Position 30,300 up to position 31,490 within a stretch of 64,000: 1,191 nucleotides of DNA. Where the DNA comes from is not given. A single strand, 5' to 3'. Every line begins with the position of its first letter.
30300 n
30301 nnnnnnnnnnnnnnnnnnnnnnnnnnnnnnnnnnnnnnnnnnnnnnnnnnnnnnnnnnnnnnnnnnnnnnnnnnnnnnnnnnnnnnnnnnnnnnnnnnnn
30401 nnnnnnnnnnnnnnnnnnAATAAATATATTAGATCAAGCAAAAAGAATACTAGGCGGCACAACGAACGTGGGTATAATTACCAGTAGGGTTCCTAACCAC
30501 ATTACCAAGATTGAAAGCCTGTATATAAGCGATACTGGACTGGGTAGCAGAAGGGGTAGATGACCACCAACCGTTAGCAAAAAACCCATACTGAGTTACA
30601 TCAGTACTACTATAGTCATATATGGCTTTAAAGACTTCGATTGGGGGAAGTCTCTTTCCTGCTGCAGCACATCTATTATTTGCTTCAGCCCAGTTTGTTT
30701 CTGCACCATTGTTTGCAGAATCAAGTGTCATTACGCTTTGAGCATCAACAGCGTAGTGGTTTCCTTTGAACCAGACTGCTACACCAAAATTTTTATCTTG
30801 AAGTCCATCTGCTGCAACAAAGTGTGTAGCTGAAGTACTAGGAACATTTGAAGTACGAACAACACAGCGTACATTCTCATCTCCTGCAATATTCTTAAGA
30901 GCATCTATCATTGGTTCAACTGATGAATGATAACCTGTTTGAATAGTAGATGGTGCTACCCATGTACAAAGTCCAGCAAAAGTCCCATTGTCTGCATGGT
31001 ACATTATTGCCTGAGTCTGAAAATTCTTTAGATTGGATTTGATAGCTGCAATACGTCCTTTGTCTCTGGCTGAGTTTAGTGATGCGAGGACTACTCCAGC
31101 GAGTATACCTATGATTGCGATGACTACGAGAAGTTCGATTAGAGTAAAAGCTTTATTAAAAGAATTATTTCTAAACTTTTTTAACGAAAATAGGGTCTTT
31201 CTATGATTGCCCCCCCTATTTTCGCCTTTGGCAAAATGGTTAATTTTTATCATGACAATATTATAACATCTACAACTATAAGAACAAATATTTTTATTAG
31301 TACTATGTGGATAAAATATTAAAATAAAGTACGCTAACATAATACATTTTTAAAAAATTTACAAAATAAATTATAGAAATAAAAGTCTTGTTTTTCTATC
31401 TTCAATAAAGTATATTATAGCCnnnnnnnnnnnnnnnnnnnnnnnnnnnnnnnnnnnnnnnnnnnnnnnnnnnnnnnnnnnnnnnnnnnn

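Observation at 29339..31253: DGR-type reverse transcriptase next to a pilin-CLec fusion, with an in-frame amber at the IGNxxSQ glutamine and no TR or avd found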

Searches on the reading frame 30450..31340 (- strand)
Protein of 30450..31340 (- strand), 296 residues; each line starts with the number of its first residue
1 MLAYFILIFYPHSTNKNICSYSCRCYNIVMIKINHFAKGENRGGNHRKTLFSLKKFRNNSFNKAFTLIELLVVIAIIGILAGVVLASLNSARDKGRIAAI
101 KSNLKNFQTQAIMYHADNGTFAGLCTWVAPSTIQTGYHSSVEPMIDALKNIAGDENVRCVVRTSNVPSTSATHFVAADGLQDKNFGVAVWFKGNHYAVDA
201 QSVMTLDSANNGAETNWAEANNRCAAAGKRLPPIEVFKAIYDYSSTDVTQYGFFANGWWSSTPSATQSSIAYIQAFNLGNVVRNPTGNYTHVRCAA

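Call 8: search_protein_families(library=pfam, proteins=[window:30453-31253:-], max_evalue=0.1)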
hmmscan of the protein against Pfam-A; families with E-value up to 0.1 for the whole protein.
seq(267 aa): 4 families
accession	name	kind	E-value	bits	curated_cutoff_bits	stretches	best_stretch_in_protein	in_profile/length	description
PF07963.17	N_methyl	-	5.1e-08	32.6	21.2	1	33-56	4-27/27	Prokaryotic N-terminal methylation motif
PF07603.17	Lcl_C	-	5e-06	27.2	34.9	1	182-265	18-115/117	Lcl C-terminal domain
PF05689.17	InvE_AD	-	0.042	14.7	32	1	184-253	50-121/136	Adhesion domain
PF06305.16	LapA_dom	-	0.055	13.8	28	1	37-80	18-61/64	Lipopolysaccharide assembly protein A domain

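Call 9: search_protein_families(library=ncbifam, proteins=[window:30453-31253:-], max_evalue=0.1)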
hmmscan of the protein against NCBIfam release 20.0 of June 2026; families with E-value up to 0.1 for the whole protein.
seq(267 aa): 15 families
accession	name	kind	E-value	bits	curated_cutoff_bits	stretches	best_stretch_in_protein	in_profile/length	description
TIGR01710.1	typeII_sec_gspG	equivalog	3.6e-10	40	88.85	1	35-92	2-59/134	type II secretion system major pseudopilin GspG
TIGR01708.2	typeII_sec_gspH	equivalog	2.7e-09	37.3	80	1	35-81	3-46/169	type II secretion system minor pseudopilin GspH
NF041775.1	typeIV_PilA_Myxo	equivalog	1.1e-07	32.1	400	1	28-88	5-65/214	type IV pilin protein PilA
TIGR02532.1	IV_pilin_GFxxxE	domain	1.4e-07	31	16.3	1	34-56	2-24/24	prepilin-type N-terminal cleavage/methylation domain-containing protein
NF041013.1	T4P_ComGE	equivalog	1.8e-06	28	49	1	33-91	3-61/83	competence type IV pilus minor pilin ComGE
NF040999.1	pilin_ComGC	equivalog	2.6e-06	27.5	75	1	34-96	2-64/84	competence type IV pilus major pilin ComGC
NF007862.0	PRK10574.1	equivalog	1.2e-05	25.5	138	1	33-75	4-46/145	prepilin peptidase-dependent pilin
TIGR02596.1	TIGR02596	subfamily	2.9e-05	24.2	70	1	36-84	1-49/196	Verru_Chthon cassette protein D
NF040982.1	ComGD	equivalog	0.00011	22.6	70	1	33-86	1-58/139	competence type IV pilus minor pilin ComGD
NF047763.1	LIC_10572_fam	equivalog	0.00074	19.5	200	1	184-258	127-196/205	LIC_10572 family protein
NF007800.0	PRK10506.1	equivalog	0.0026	17.6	158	1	32-81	7-56/163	prepilin peptidase-dependent protein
TIGR02599.1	TIGR02599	subfamily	0.02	14.2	256.5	1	35-79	1-43/361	Verru_Chthon cassette protein C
TIGR01707.1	gspI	equivalog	0.033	14.7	44.35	1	36-64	2-30/101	type II secretion system minor pseudopilin GspI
NF041002.1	pilin_ComGF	equivalog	0.05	13.8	80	1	33-63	1-31/139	competence type IV pilus minor pilin ComGF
TIGR01711.1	gspJ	equivalog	0.092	12.5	64.85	0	35-72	2-39/192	type II secretion system minor pseudopilin GspJ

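Call 58: find_homologous_proteins(query=window:30453-31253:-)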
Query seq(267 aa) (267 aa): 7706 proteins with E <= 0.001 among 8000 candidates; the best 120 are listed.
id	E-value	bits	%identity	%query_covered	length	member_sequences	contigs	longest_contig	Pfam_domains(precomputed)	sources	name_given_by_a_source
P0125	1.1e-151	522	91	100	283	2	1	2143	PF07963.18,PF07603.18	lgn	-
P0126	8.0e-135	467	83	100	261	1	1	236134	PF07963.18,PF07603.18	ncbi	-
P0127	1.8e-129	449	81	95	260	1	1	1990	PF07963.18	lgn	-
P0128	3.3e-128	445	85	89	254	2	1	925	PF07963.18,PF07603.18,PF05689.19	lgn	-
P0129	1.7e-96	341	64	100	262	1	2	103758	PF07963.18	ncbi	-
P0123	2.1e-92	328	68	89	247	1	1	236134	PF07963.18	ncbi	-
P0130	3.6e-90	320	69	84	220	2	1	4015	PF07603.18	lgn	-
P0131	8.5e-90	319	64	95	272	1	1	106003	PF07963.18,PF07603.18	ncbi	-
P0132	2.9e-88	314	60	100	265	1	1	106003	PF07963.18,PF07603.18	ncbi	-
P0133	3.1e-79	284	58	97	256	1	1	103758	PF07963.18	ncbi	-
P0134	4.9e-77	277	55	88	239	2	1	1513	PF07963.18,PF07603.18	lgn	-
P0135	6.9e-77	277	54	100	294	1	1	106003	PF07963.18,PF07603.18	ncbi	-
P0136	7.6e-77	277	60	89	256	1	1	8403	PF07963.18,PF07603.18,PF05689.19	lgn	-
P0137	3.1e-72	262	60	87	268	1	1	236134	PF07963.18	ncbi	-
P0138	2.3e-70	255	55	93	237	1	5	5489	PF07963.18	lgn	-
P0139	1.2e-67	247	54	87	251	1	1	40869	PF07963.18,PF07603.18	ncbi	-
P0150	6.1e-54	202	48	88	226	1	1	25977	PF07963.18,PF07603.18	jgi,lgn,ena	-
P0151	3.0e-52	196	48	90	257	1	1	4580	PF07963.18,PF07603.18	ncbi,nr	ncbi:prepilin-type N-terminal cleavage/methylation domain-containing protein [Patescibacteria group 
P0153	4.1e-49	186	45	88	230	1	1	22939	PF07963.18,PF07603.18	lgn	-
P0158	1.9e-38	151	42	88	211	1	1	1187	PF07963.18,PF07603.18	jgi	jgi:prepilin-type N-terminal cleavage/methylation domain-containing protein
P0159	2.2e-32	131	42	90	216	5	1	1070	PF07963.18,PF07603.18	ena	-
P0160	2.7e-32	131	42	87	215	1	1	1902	PF07963.18,PF07603.18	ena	-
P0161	5.2e-31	126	45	75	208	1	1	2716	PF07963.18,PF07603.18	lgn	-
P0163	4.1e-30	124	38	93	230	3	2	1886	PF07963.18,PF07603.18,PF05689.19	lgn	-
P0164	1.8e-29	121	38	87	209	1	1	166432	PF07963.18,PF07603.18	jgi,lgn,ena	-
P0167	3.9e-29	120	39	87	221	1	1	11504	PF07963.18,PF07603.18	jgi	-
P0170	1.2e-27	115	37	88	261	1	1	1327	PF07963.18,PF07603.18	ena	-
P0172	3.6e-27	114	39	87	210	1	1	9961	PF07963.18,PF07603.18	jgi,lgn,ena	-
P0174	8.4e-27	113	36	89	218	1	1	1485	PF07963.18,PF07603.18,PF05689.19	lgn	-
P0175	2.4e-26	111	39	87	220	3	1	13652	PF07963.18,PF07603.18,PF05689.19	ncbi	ncbi:MAG: DUF1566 domain-containing protein, partial [Candidatus Paceibacterota bacterium]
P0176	4.0e-26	110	39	87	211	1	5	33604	PF07963.18,PF07603.18,PF05689.19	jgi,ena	-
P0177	4.9e-26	110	37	89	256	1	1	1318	PF07963.18,PF07603.18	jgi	-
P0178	5.5e-26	110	38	88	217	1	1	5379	PF07963.18,PF07603.18,PF05689.19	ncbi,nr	ncbi:MAG: DUF1566 domain-containing protein [Candidatus Pacebacteria bacterium]|nr:DUF1566 domain-co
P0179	5.7e-26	110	36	89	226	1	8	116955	PF07963.18,PF07603.18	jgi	jgi:prepilin-type N-terminal cleavage/methylation domain-containing protein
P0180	1.4e-25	109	38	88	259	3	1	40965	PF07963.18,PF07603.18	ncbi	-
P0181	4.5e-25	107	37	88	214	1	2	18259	PF07963.18,PF07603.18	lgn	-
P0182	7.1e-25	106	38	87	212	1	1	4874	PF07963.18,PF07603.18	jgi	jgi:prepilin-type N-terminal cleavage/methylation domain-containing protein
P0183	7.6e-25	106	37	86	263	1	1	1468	PF07963.18,PF07603.18,PF05689.19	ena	-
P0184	1.2e-24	106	37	87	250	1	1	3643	PF07963.18,PF07603.18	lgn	-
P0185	1.6e-24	105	38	90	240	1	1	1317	PF07963.18,PF07603.18,PF05689.19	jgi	-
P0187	2.1e-24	105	35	91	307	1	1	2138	PF07603.18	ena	-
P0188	3.7e-24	104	37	87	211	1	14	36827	PF07963.18,PF07603.18,PF05689.19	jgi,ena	-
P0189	1.5e-23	102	38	79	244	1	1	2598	PF07963.18,PF07603.18,PF05689.19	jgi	jgi:prepilin-type N-terminal cleavage/methylation domain-containing protein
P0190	1.9e-23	102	37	87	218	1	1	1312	PF07963.18,PF07603.18,PF05689.19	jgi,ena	-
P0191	3.3e-23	101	37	86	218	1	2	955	PF07963.18,PF07603.18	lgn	-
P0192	3.9e-23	101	37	90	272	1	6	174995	PF07963.18,PF07603.18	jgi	jgi:prepilin-type N-terminal cleavage/methylation domain-containing protein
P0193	5.9e-23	100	37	87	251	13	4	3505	PF07963.18,PF07603.18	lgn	-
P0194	1.2e-22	99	35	88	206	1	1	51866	PF07963.18,PF07603.18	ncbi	-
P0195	1.3e-22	99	34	88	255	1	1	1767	PF07963.18,PF07603.18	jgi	jgi:prepilin-type N-terminal cleavage/methylation domain-containing protein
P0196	3.4e-22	98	33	92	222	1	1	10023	PF07963.18,PF07603.18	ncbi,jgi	-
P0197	7.0e-22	97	35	92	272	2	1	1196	PF07963.18,PF07603.18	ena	-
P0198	8.7e-22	96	35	88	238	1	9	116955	PF07963.18,PF07603.18,PF05689.19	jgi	jgi:prepilin-type N-terminal cleavage/methylation domain-containing protein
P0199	8.9e-22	96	36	88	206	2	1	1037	PF07963.18,PF07603.18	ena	-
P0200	1.7e-21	95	34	85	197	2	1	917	PF07603.18,PF05689.19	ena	-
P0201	1.8e-21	95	36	88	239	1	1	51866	PF07963.18,PF07603.18,PF05689.19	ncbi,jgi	-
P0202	2.2e-21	95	35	89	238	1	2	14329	PF07963.18,PF07603.18,PF05689.19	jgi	-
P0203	4.4e-21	94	38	75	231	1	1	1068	PF07963.18,PF07603.18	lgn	-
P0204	4.4e-21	94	39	76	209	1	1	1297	PF07963.18,PF07603.18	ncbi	-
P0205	1.5e-20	92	34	87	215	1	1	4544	PF07963.18,PF07603.18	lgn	-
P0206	1.9e-20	92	35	82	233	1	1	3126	PF07963.18,PF07603.18,PF05689.19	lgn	-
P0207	2.4e-20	92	39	87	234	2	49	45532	PF07963.18,PF07603.18,PF05689.19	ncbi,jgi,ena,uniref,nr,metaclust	ncbi:TPA: hypothetical protein DEQ22_02895 [Candidatus Nomurabacteria bacterium]|uniref:Lcl C-termin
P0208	2.9e-20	91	34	89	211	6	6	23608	PF07963.18,PF07603.18,PF05689.19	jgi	-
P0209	4.2e-20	91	32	90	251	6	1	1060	PF07963.18,PF07603.18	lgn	-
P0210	5.0e-20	90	35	88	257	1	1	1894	PF07963.18,PF07603.18,PF05689.19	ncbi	-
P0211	5.5e-20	90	37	82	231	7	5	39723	PF07963.18,PF07603.18,PF05689.19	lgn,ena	-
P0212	6.3e-20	90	36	89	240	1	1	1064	PF07963.18,PF07603.18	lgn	-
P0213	8.6e-19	86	35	87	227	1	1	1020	PF07963.18,PF07603.18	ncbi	-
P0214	1.8e-18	85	36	87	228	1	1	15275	PF07963.18,PF07603.18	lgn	-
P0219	5.6e-18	84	34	88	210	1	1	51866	PF07963.18,PF07603.18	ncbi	-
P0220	9.1e-18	83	35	82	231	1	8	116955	PF07963.18,PF07603.18,PF05689.19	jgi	jgi:prepilin-type N-terminal cleavage/methylation domain-containing protein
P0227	2.7e-17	82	36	76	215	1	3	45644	PF07963.18,PF07603.18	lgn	-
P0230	5.4e-17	81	32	99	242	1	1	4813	PF07963.18,PF07603.18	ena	-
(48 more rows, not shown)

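Call 60: find_encoding_contigs(protein=P0126, flank=10000, max_places=4)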
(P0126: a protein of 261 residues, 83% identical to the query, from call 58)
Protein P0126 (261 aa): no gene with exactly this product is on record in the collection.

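Call 61: find_encoding_contigs(protein=P0125, flank=5000, max_places=4)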
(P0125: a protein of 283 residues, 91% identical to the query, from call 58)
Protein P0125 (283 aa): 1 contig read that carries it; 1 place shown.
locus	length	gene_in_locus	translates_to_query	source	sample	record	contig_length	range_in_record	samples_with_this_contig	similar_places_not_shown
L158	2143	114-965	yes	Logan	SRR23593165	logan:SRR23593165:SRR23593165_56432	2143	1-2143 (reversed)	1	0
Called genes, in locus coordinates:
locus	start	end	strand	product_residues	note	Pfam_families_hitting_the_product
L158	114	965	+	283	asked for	PF07963:N_methyl, PF07603:Lcl_C (weak)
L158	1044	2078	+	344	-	PF00044:Gp_dh_N, PF02800:Gp_dh_C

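Call 65: find_encoding_contigs(protein=P0127, flank=3000, max_places=3)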
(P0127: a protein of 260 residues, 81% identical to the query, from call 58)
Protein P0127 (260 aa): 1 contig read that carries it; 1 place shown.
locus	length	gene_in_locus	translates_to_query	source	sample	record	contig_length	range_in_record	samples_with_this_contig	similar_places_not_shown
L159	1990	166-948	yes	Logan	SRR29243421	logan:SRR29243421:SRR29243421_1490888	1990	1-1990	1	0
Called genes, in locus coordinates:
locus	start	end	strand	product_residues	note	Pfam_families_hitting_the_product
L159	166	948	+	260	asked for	PF07963:N_methyl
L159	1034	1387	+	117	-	-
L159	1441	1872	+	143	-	-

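Call 70: list_cluster_members(proteins=[window:30450-31340:-, P0125, P0126])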
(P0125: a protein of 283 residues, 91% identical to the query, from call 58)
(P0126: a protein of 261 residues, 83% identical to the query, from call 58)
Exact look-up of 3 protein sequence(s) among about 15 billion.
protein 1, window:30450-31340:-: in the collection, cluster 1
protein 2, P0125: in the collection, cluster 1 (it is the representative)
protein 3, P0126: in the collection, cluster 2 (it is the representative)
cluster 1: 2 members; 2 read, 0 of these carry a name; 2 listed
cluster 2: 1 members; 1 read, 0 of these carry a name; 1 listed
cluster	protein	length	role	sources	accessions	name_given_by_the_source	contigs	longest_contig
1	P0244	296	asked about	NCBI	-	-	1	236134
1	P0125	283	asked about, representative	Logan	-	-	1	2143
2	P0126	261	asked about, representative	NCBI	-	-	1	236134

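Call 77: predict_structure(alignment_id=A5)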
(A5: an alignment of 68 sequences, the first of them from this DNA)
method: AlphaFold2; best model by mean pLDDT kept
length: 267 residues; sequences in the alignment: 68
mean_pLDDT: 87.9   pTM: 0.79
mean pLDDT of the five models: 87.9, 87.8, 87.1, 86.7, 86.4
residues with pLDDT >= 90: 189; 70-90: 35; 50-70: 26; < 50: 17
segments of 3 or more residues with pLDDT < 50: 11-21, 23-25
pLDDT, mean of each block of 10 residues (from residue 1): 53 45 50 70 91 93 97 98 98 93 90 98 96 81 85 96 97 97 96 97 97 84 92 96 93 95 97
secondary structure, 60 per line:
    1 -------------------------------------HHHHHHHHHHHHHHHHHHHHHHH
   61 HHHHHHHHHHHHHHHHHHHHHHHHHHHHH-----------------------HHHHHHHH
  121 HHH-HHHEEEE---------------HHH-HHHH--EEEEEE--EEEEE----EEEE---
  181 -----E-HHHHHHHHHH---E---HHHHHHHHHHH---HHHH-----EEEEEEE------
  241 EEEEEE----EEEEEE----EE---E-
elements in order: H38-89 H113-123 E128-131 H151-154 E157-162 E165-169 E174-177 H188-197 H205-215 H219-222 E228-234 E241-246 E251-256
